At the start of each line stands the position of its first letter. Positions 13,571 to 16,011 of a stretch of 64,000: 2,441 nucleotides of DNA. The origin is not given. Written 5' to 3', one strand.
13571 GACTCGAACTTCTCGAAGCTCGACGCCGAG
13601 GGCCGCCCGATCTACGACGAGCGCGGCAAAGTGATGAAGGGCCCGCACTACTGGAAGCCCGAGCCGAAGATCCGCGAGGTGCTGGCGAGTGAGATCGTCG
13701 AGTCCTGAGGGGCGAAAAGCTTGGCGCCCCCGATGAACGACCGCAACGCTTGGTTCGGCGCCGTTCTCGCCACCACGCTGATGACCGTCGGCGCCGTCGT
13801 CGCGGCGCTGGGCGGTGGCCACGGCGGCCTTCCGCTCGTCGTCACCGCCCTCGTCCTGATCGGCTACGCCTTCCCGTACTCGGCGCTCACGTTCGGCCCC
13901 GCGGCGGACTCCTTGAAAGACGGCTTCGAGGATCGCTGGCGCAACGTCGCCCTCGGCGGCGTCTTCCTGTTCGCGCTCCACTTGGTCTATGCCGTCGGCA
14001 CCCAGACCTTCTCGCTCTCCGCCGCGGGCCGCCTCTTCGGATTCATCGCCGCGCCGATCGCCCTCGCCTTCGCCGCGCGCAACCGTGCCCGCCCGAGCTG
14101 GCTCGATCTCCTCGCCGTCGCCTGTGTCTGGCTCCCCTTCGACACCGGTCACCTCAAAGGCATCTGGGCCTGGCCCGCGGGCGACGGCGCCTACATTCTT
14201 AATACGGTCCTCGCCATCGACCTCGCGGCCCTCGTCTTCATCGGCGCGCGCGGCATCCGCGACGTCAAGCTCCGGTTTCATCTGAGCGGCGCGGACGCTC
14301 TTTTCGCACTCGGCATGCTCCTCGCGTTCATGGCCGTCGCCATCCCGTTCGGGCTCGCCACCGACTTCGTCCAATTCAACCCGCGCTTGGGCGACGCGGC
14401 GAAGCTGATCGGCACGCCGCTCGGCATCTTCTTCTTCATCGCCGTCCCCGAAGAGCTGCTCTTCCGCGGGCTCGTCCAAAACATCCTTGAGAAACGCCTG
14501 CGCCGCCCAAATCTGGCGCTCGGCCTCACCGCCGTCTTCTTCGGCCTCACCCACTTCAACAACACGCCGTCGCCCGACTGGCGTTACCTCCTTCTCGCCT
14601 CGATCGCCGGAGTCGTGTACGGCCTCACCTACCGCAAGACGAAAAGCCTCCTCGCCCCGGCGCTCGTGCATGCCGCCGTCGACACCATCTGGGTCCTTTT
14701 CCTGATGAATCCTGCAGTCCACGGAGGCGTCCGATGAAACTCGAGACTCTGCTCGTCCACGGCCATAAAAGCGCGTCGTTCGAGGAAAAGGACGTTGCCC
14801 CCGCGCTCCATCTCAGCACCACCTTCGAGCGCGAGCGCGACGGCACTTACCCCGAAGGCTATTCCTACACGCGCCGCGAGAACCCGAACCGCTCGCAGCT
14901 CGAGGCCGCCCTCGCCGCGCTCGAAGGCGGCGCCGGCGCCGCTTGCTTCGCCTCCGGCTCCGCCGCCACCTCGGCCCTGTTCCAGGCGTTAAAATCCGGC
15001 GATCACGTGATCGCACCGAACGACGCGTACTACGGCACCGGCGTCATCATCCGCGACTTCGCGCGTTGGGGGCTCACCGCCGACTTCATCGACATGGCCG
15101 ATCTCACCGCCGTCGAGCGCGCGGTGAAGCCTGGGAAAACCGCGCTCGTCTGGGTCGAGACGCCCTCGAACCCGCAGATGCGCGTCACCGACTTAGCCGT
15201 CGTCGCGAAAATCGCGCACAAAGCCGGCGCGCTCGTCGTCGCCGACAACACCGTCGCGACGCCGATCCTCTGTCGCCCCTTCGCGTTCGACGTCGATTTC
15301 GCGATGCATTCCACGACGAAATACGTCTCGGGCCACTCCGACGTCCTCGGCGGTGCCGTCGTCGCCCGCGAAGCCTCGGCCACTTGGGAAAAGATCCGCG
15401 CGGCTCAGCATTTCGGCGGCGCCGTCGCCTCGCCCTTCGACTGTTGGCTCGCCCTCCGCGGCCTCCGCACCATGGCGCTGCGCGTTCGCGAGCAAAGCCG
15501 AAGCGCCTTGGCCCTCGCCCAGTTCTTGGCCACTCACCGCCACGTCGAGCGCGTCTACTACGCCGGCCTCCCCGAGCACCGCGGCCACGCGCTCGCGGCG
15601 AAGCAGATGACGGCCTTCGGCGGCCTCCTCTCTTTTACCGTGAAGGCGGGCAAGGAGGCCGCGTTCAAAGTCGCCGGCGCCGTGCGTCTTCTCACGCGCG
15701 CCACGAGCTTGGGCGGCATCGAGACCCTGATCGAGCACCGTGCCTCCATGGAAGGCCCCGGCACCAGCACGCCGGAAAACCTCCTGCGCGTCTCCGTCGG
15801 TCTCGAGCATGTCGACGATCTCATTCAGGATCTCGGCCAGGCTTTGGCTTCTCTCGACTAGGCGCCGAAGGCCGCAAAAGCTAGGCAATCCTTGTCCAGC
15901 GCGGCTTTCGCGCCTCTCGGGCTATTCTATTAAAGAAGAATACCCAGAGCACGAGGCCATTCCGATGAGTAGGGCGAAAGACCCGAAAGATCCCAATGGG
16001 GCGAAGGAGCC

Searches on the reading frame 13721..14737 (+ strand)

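Call 6: search_protein_families(library=pfam, proteins=[window:13721-14737:+], max_evalue=0.01)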
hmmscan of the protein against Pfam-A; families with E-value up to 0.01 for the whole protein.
window:13721-14737:+ (338 aa): 1 family
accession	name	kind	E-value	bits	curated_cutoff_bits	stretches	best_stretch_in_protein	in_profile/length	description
PF02517.21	Rce1-like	-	2.1e-21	76.4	22.4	1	233-322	8-92/93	Type II CAAX prenyl endopeptidase Rce1-like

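Call 7: search_protein_families(library=ncbifam, proteins=[window:13721-14737:+], max_evalue=0.01)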
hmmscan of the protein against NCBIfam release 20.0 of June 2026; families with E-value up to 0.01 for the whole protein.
window:13721-14737:+ (338 aa): 8 families
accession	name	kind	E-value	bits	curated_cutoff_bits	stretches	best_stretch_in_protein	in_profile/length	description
NF041647.1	ABC_perm_CPBP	equivalog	1.8e-10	40.2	435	1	197-327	510-633/636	ABC transporter permease subunit/CPBP intramembrane protease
NF040914.1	Mrt_core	domain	7.9e-09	35.5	100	1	237-323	8-100/108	myxosortase family intramembrane protease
NF040589.1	CPBP_Synerg_MrtS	equivalog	1e-08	35.6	130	1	238-327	81-165/170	Synerg-CTERM system glutamic-type intramembrane protease MrtS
NF033192.3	CPBP_JDVT_MrtJ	equivalog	1.3e-08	35.5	75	1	242-325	10-96/98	JDVT-CTERM system glutamic-type intramembrane protease MrtJ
NF050068.1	Rv0804_CPBP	equivalog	1.2e-06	28.2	200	1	242-321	105-186/197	Rv0804 family intramembrane glutamic endopeptidase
NF040674.1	CPBP_fam_MrtP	equivalog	2.3e-06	27.4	250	1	237-321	253-343/354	myxosortase MrtP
NF040594.1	CPBP_fam_MrtC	equivalog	1.2e-05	25.2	195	1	191-319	76-210/221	myxosortase MrtC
TIGR03008.1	pepcterm_CAAX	equivalog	0.00051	20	81.05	1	218-327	99-212/222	CAAX prenyl protease-related protein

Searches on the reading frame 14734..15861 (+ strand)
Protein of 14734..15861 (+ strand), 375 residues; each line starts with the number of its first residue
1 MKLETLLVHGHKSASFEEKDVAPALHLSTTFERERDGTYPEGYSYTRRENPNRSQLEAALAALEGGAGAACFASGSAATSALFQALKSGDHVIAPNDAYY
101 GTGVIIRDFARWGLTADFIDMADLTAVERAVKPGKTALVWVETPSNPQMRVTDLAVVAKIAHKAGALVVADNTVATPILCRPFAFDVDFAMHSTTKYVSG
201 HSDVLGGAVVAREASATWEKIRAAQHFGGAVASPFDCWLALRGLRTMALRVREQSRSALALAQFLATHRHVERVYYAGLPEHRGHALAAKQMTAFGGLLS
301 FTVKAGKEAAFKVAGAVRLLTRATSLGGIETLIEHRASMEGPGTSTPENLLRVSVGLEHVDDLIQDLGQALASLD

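Call 6: search_protein_families(library=pfam, proteins=[window:14734-15861:+], max_evalue=0.01)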
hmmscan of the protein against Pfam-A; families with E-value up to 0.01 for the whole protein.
window:14734-15861:+ (375 aa): 4 families
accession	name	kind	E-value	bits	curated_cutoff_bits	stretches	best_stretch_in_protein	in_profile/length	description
PF01053.26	Cys_Met_Meta_PP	-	3.8e-118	394.8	27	1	4-371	1-380/381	Cys/Met metabolism PLP-dependent enzyme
PF01041.23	DegT_DnrJ_EryC1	-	9.3e-08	32.1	19.8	1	50-175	23-149/360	DegT/DnrJ/EryC1/StrS aminotransferase family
PF00155.27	Aminotran_1_2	-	3e-05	23.8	19.7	1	55-172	46-186/361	Aminotransferase class I and II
PF00266.25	Aminotran_5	-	0.00083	18.9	21.5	1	77-198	76-203/371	Aminotransferase class-V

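Call 7: search_protein_families(library=ncbifam, proteins=[window:14734-15861:+], max_evalue=0.01)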
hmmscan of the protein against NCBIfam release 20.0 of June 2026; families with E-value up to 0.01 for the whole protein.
window:14734-15861:+ (375 aa): 48 families (the best 25 are shown)
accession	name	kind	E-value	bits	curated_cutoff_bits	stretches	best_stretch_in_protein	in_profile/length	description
NF005871.0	PRK07811.1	equivalog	2.2e-116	388.6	513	1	3-372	13-387/389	cystathionine gamma-synthase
TIGR02080.1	O_succ_thio_ly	equivalog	2.8e-96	322.5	504.55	1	20-373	21-381/382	cystathionine gamma-synthase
NF005758.0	PRK07582.1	equivalog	5.9e-95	318.1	440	1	5-373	11-370/372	cystathionine gamma-lyase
TIGR01328.1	met_gam_lyase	equivalog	2.4e-94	316.4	549.7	1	5-374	6-391/391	methionine gamma-lyase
NF005976.0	PRK08064.1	equivalog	5.1e-91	305.5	627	1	2-373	6-382/390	cystathionine beta-lyase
NF005810.0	PRK07671.1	equivalog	1.2e-89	301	594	1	1-372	1-377/377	bifunctional cystathionine gamma-lyase/homocysteine desulfhydrase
NF004821.0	PRK06176.1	equivalog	1.2e-87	294.2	642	1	1-373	1-378/380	cystathionine gamma-synthase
NF005695.0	PRK07503.1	equivalog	1.7e-87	293.8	666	1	40-373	54-396/403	methionine gamma-lyase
TIGR01325.1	O_suc_HS_sulf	equivalog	1.7e-87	293.5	510.05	1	41-371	44-380/380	O-succinylhomoserine sulfhydrylase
NF006003.0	PRK08133.1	equivalog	2.6e-87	293.1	522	1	37-372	52-395/396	O-succinylhomoserine sulfhydrylase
NF004876.0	PRK06234.1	subfamily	6.7e-87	292.1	666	1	40-373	53-397/400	methionine gamma-lyase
NF006347.0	PRK08574.1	equivalog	1.9e-86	290.3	477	1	4-373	4-384/385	cystathionine gamma-synthase family protein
NF006450.0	PRK08776.1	equivalog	2.5e-85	286.7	730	1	20-372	30-389/405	O-succinylhomoserine (thiol)-lyase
NF006097.0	PRK08249.1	equivalog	6.2e-85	285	600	1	41-374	56-396/402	cystathionine gamma-synthase family protein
NF006463.0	PRK08861.1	equivalog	5.2e-82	275.8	670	1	17-372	20-382/388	O-succinylhomoserine (thiol)-lyase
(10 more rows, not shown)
